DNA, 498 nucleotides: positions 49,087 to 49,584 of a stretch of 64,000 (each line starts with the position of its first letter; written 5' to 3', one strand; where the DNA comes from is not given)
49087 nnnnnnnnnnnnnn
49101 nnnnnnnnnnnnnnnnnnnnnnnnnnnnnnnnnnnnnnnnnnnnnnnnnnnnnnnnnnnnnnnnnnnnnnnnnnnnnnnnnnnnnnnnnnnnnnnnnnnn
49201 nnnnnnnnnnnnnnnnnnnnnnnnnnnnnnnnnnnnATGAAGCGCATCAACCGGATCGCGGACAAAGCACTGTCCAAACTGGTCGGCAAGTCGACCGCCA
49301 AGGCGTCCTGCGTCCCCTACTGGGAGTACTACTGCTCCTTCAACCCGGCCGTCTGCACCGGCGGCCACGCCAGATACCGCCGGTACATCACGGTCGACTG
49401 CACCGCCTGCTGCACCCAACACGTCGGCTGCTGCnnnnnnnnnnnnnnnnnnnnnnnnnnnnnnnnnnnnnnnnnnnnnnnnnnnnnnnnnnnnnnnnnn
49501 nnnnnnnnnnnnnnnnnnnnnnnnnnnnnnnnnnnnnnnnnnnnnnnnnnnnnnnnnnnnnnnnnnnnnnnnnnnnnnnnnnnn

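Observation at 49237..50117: Three tandem paralogous 8-cysteine small proteins with a conserved amphipathic leader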

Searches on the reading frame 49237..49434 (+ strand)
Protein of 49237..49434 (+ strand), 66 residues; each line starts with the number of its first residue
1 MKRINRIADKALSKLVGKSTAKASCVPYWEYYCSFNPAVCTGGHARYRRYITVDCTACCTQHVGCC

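Call 3: search_protein_families(library=ncbifam, proteins=[window:49237-49434:+], max_evalue=1)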
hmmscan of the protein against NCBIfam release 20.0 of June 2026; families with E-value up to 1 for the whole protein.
seq(66 aa): 0 families

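Call 4: search_protein_families(library=pfam, proteins=[window:49237-49434:+], max_evalue=1)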
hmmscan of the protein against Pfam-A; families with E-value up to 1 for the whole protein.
seq(66 aa): 0 families

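Call 8: find_homologous_proteins(query=A1, max_evalue=0.01)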
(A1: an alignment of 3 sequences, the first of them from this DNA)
Query A1 (3 sequences) (66 aa, profile of the alignment): 7 proteins with E <= 0.01 among 15 candidates.
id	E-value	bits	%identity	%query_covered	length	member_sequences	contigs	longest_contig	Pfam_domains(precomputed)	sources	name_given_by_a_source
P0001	5.7e-38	147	100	100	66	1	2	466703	-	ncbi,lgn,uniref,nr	ncbi:hypothetical protein LX16_4238 [Stackebrandtia albiflava]|uniref:Uncharacterized protein n=1 Ta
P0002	7.9e-38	146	68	100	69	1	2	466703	-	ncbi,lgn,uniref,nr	ncbi:hypothetical protein LX16_4239 [Stackebrandtia albiflava]|uniref:Uncharacterized protein n=1 Ta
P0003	2.8e-35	138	62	100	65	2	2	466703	-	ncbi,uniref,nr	ncbi:hypothetical protein [Stackebrandtia albiflava]|uniref:hypothetical protein n=1 Tax=Stackebrand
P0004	6.9e-32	127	68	100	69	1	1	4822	-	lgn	-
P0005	4.4e-30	122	73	95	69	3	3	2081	-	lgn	-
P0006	3.0e-27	113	61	100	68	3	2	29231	-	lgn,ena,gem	-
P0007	1.7e-9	56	45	100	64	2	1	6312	-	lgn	-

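Call 11: find_encoding_contigs(protein=P0006, flank=10000)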
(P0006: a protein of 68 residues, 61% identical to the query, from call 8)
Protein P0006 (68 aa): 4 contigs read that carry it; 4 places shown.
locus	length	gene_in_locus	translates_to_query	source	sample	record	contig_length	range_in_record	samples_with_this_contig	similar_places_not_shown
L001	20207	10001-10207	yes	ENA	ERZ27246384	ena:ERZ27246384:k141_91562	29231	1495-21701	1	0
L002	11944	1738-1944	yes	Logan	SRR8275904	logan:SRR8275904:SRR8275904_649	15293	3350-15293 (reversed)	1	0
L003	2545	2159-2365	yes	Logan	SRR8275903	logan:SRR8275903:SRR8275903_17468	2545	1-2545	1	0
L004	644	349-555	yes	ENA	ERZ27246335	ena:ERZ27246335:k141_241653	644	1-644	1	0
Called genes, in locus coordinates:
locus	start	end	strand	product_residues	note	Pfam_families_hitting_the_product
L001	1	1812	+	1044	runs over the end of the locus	PF00486:Trans_reg_C, PF03704:BTAD, PF00931:NB-ARC (weak), PF13481:AAA_25 (faint), PF25872:HTH_77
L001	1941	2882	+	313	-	PF00005:ABC_tran, PF13304:AAA_21 (weak), PF13732:DrrA1-3_C (weak)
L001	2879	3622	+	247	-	PF01061:ABC2_membrane, PF12698:ABC2_membrane_3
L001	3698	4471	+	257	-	PF00005:ABC_tran, PF02463:SMC_N (faint), PF13304:AAA_21 (faint)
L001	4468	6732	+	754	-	PF02687:FtsX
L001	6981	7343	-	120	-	PF00376:MerR, PF13411:MerR_1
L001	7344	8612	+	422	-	PF07690:MFS_1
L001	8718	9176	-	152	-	PF01243:PNPOx_N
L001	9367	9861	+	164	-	PF13302:Acetyltransf_3 (weak), PF00583:Acetyltransf_1, PF13673:Acetyltransf_10, PF13508:Acetyltransf_7, PF08445:FR47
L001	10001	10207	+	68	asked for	-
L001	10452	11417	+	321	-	-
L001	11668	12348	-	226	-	PF13527:Acetyltransf_9 (faint), PF00583:Acetyltransf_1, PF13508:Acetyltransf_7, PF13673:Acetyltransf_10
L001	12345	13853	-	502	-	PF00324:AA_permease, PF13520:AA_permease_2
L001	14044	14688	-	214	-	PF05719:GPP34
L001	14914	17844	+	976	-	PF13560:HTH_31 (weak), PF02985:HEAT (faint), PF00215:OMPdecase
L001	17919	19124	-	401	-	PF03033:Glyco_transf_28, PF00201:UDPGT (weak), PF06722:EryCIII-like_C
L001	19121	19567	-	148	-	PF12802:MarR_2 (weak), PF27059:HTH_MmpR5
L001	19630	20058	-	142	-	PF00293:NUDIX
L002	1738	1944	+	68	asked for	-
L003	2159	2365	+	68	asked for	-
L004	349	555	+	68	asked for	-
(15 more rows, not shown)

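Call 12: find_encoding_contigs(protein=P0007, flank=10000)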
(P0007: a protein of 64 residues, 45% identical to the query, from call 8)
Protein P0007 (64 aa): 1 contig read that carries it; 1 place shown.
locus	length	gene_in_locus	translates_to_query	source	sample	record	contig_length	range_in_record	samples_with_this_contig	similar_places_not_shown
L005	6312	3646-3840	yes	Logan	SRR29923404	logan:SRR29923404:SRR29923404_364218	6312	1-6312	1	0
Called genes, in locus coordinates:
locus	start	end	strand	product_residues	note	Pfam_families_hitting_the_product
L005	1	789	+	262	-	?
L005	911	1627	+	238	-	-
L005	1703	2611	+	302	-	PF02517:Rce1-like (weak)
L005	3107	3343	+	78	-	PF00355:Rieske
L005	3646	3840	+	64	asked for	-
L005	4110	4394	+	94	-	PF17775:YchJ_M-like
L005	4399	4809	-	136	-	-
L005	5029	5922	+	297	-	-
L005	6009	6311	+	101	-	?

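Call 13: find_encoding_contigs(protein=P0004, flank=10000)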
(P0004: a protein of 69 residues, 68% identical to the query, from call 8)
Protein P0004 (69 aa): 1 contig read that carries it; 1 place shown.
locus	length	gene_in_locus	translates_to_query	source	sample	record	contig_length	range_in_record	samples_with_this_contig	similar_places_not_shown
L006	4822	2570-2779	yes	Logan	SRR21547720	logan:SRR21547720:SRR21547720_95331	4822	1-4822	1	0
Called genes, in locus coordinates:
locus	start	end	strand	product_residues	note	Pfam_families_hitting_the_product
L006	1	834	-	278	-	?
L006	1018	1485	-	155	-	PF10502:Peptidase_S26, PF00717:Peptidase_S24 (weak), PF10502:Peptidase_S26 (weak)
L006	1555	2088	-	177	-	PF00578:AhpC-TSA, PF08534:Redoxin (weak)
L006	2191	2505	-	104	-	-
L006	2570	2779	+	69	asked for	-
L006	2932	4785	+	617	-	PF00005:ABC_tran, PF02463:SMC_N (faint), PF13304:AAA_21 (faint)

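Call 14: find_encoding_contigs(protein=P0005, flank=10000)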
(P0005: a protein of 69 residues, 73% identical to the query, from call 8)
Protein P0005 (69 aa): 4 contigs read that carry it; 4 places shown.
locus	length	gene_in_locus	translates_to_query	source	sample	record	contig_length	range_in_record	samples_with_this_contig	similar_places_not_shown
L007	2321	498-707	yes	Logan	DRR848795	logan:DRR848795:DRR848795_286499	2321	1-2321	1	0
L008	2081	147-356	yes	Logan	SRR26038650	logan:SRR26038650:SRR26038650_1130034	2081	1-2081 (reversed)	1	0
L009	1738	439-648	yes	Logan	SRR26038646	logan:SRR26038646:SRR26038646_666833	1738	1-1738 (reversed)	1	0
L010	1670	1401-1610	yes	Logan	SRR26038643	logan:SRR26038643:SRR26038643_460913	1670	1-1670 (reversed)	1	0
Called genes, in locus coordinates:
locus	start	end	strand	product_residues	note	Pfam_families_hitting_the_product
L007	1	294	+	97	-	?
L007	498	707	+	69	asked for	-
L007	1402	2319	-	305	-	?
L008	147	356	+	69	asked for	-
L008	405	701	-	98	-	-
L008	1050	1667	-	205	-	-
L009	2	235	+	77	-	?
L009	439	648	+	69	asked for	-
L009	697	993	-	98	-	-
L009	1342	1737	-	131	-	?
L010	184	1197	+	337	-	-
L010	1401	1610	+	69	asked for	-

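Call 24: find_related_loci(query=A3, collection=genome_contigs, flank=10000)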
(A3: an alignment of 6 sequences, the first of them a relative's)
Query A3 (69 aa) in genome_contigs; peptide patterns used: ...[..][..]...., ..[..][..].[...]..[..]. (x = any residue, [..] = any of these).
28 stretches matched a pattern; 1 encode a relative of the query (tblastn E <= 1e-3); 1 distinct loci.
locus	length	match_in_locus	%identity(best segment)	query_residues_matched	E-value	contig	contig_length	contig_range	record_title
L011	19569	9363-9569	70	1-69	4e-32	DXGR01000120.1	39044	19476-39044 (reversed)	MAG TPA_asm: Candidatus Stackebrandtia excrementipullorum isolate ChiHjej8B7-33794 ChiHjej8B7M5__C453770_L39044_SAMN0800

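Call 33: search_protein_representatives(alignment_id=A2)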
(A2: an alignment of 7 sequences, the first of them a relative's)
Query: 7 sequences, 69 profile positions. Proteins with E-value up to 0.001 (for the whole library): 27; up to 1e-10: 7; up to 1e-30: 1. The best 27 are listed.
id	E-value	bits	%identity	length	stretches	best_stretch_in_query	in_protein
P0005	8.9e-36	138.1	-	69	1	1-69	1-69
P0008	6.7e-22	93.6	-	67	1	1-69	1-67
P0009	1.3e-18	83.1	-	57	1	15-69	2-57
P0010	2.0e-17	79.3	-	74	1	1-69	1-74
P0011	1.2e-14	70.4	-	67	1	1-69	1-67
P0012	4.2e-12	62.2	-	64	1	3-69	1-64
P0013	7.6e-11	58.2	-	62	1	9-69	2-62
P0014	1.2e-10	57.6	-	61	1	9-69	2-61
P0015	1.2e-10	57.5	-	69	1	1-69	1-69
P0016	6.0e-10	55.3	-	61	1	9-69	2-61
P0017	7.9e-09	51.8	-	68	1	1-69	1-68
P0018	4.7e-08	49.3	-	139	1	1-34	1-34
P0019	8.5e-08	48.4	-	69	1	1-69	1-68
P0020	9.6e-08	48.3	-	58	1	1-49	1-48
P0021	1.7e-07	47.4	-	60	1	9-69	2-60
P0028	2.1e-04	37.6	-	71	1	4-69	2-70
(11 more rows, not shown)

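Call 34: search_solved_structures(query=A2, max_evalue=10, show_alignments=2)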
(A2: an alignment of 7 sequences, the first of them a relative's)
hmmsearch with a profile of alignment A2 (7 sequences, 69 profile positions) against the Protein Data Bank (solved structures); distinct sequences matched with E-value up to 10: 1.
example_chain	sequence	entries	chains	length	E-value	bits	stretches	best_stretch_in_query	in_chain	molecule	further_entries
5y6p_gy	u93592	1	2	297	1.4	12.5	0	37-56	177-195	LR_gamma6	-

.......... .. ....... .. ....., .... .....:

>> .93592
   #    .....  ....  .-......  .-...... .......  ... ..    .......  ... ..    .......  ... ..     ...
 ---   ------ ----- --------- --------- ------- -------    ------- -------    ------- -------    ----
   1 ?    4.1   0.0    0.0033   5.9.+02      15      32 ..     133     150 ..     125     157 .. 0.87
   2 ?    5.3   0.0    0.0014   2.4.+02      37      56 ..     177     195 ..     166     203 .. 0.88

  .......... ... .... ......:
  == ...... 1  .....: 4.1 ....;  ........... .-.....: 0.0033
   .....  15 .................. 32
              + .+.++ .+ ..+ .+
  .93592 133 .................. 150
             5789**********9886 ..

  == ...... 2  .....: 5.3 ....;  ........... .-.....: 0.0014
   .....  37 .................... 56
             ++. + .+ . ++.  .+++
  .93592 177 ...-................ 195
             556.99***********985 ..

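Call 37: predict_structure(alignment_id=A3)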
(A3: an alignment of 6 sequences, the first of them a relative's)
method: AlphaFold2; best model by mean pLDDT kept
length: 69 residues; sequences in the alignment: 6
mean_pLDDT: 55.8   pTM: 0.35
mean pLDDT of the five models: 55.8, 53.2, 47.0, 42.8, 42.5
residues with pLDDT >= 90: 0; 70-90: 0; 50-70: 55; < 50: 14
segments of 3 or more residues with pLDDT < 50: 47-53
pLDDT, mean of each block of 10 residues (from residue 1): 53 54 55 62 51 56 60
secondary structure, 60 per line:
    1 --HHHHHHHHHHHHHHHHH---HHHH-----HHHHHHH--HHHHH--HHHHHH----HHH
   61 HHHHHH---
elements in order: H3-19 H23-26 H32-38 H41-45 H48-53 H58-66

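Call 38: find_homologous_proteins(query=A5, max_evalue=0.001)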
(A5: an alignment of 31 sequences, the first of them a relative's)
Query A5 (31 sequences) (69 aa, profile of the alignment): 17 proteins with E <= 0.001 among 8000 candidates.
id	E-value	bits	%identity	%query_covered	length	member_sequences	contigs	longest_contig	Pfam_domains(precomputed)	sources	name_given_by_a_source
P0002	3.4e-24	103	100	100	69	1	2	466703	-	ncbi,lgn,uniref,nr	ncbi:hypothetical protein LX16_4239 [Stackebrandtia albiflava]|uniref:Uncharacterized protein n=1 Ta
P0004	1.2e-23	101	72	100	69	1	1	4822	-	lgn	-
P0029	3.4e-15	74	38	100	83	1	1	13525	-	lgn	-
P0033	4.1e-15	74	32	91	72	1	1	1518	-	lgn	-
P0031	2.6e-13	68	29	91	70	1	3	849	-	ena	-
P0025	3.2e-12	65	28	91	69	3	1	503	-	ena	-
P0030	1.1e-10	60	43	49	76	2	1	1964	-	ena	-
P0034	2.6e-10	59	30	86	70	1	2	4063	-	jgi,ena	jgi:hypothetical protein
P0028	4.5e-10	58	-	-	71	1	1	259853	-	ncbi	ncbi:hypothetical protein GCM10027161_80510 [Microbispora hainanensis]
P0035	7.5e-10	57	32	96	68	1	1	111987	-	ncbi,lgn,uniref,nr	ncbi:hypothetical protein SAMN05421812_12329 [Asanoa hainanensis]|uniref:Uncharacterized protein n=1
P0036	8.7e-9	54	30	96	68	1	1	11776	-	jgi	jgi:hypothetical protein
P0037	2.7e-8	52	35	94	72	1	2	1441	-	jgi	jgi:hypothetical protein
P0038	8.0e-7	47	30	80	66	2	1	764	-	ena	-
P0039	3.4e-5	42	42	77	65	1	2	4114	-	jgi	jgi:hypothetical protein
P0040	1.1e-4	40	39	41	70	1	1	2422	-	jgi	jgi:hypothetical protein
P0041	3.9e-4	39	38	54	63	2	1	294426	-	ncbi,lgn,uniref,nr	ncbi:hypothetical protein KZ829_26230 [Actinoplanes hulinensis]|uniref:Uncharacterized protein n=1 T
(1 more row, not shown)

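Call 39: find_encoding_contigs(protein=P0028, flank=10000, max_places=2)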
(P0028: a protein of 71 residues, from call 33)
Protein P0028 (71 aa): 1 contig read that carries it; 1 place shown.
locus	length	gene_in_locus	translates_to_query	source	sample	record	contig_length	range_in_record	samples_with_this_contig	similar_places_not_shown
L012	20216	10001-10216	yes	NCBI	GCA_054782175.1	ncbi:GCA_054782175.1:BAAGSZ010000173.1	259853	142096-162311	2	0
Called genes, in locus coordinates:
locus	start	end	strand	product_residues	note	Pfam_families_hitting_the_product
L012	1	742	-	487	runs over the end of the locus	PF21710:Spt6_S1 (faint), PF00575:S1, PF23459:S1_RRP5, PF00575:S1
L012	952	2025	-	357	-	PF01522:Polysacc_deac_1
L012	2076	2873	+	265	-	PF09900:DUF2127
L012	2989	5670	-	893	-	PF02739:5_3_exonuc_N, PF01367:5_3_exonuc, PF22619:DNA_polI_exo1, PF00476:DNA_pol_A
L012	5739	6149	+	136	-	PF03061:4HBT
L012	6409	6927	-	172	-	PF07291:MauE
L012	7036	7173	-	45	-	PF10502:Peptidase_S26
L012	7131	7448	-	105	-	PF10502:Peptidase_S26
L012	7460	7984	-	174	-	-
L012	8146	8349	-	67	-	-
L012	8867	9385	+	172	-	PF10502:Peptidase_S26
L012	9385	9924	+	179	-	PF00578:AhpC-TSA, PF13905:Thioredoxin_8 (weak)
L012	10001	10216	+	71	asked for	-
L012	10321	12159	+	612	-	PF00005:ABC_tran, PF13304:AAA_21 (faint)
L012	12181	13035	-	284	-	-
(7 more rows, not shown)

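Call 40: find_encoding_contigs(protein=P0035, flank=10000, max_places=2)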
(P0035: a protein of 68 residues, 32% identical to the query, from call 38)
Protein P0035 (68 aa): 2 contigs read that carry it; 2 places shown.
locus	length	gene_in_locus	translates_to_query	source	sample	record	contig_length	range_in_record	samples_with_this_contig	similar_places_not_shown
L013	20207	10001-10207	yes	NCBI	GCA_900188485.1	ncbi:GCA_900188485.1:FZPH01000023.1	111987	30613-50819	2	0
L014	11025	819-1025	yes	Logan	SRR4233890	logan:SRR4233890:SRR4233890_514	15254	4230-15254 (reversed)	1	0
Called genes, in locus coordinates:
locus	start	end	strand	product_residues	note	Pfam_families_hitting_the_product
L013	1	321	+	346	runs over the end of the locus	PF00356:LacI, PF00532:Peripla_BP_1, PF13407:Peripla_BP_4, PF13377:Peripla_BP_3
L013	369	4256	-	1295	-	PF22422:MGH1-like_GH (faint), PF17389:Bac_rhamnosid6H, PF17390:Bac_rhamnosid_C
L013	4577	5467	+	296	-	PF12740:PETase, PF12146:Hydrolase_4 (weak), PF00561:Abhydrolase_1 (faint)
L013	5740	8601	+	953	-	PF07995:GSDH, PF00801:PKD, PF18911:PKD_4, PF22352:K319L-like_PKD (weak), PF03422:CBM_6, PF18099:CBM_35_2 (weak)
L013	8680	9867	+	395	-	PF06283:ThuA, PF03422:CBM_6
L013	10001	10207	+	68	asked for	-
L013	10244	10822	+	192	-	PF00578:AhpC-TSA (weak)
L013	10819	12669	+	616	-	PF00005:ABC_tran, PF02463:SMC_N (faint), PF13304:AAA_21 (faint)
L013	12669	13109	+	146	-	PF10502:Peptidase_S26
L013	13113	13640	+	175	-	PF07291:MauE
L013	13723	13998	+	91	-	PF13560:HTH_31 (weak), PF01381:HTH_3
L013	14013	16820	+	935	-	PF02687:FtsX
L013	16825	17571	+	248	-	PF13555:AAA_29 (weak), PF00005:ABC_tran, PF02463:SMC_N (faint), PF13304:AAA_21 (faint)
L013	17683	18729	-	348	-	PF03022:MRJP, PF08450:SGL (weak)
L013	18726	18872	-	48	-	-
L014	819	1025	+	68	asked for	-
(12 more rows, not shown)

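Call 41: find_encoding_contigs(protein=P0041, flank=10000, max_places=2)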
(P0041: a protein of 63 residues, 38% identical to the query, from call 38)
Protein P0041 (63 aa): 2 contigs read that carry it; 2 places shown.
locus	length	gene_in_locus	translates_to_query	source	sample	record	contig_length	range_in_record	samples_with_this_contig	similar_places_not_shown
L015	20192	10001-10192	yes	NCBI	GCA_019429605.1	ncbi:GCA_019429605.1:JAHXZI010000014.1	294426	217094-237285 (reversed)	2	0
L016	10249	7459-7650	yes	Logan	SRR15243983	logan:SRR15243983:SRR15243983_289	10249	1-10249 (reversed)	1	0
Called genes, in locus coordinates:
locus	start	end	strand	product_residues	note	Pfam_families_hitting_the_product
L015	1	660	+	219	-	PF00440:TetR_N, PF17939:TetR_C_30 (weak)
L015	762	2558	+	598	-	PF07992:Pyr_redox_2, PF13450:NAD_binding_8, PF13738:Pyr_redox_3, PF00743:FMO-like, PF13434:Lys_Orn_oxgnase (weak)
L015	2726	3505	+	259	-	PF00486:Trans_reg_C (weak), PF03704:BTAD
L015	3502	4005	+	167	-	PF07291:MauE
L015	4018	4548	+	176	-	PF08534:Redoxin (weak)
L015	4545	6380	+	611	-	PF00005:ABC_tran, PF13304:AAA_21 (faint)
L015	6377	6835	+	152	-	PF10502:Peptidase_S26, PF00717:Peptidase_S24 (weak), PF10502:Peptidase_S26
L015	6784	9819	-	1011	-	PF00486:Trans_reg_C, PF03704:BTAD, PF07719:TPR_2 (faint), PF17874:TPR_MalT, PF13424:TPR_12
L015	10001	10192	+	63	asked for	-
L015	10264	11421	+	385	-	PF00899:ThiF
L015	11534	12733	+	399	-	-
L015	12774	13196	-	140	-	PF01047:MarR, PF12802:MarR_2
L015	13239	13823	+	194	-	PF11716:MDMPI_N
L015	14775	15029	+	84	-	-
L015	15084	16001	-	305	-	PF13546:DDE_5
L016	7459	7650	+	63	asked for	-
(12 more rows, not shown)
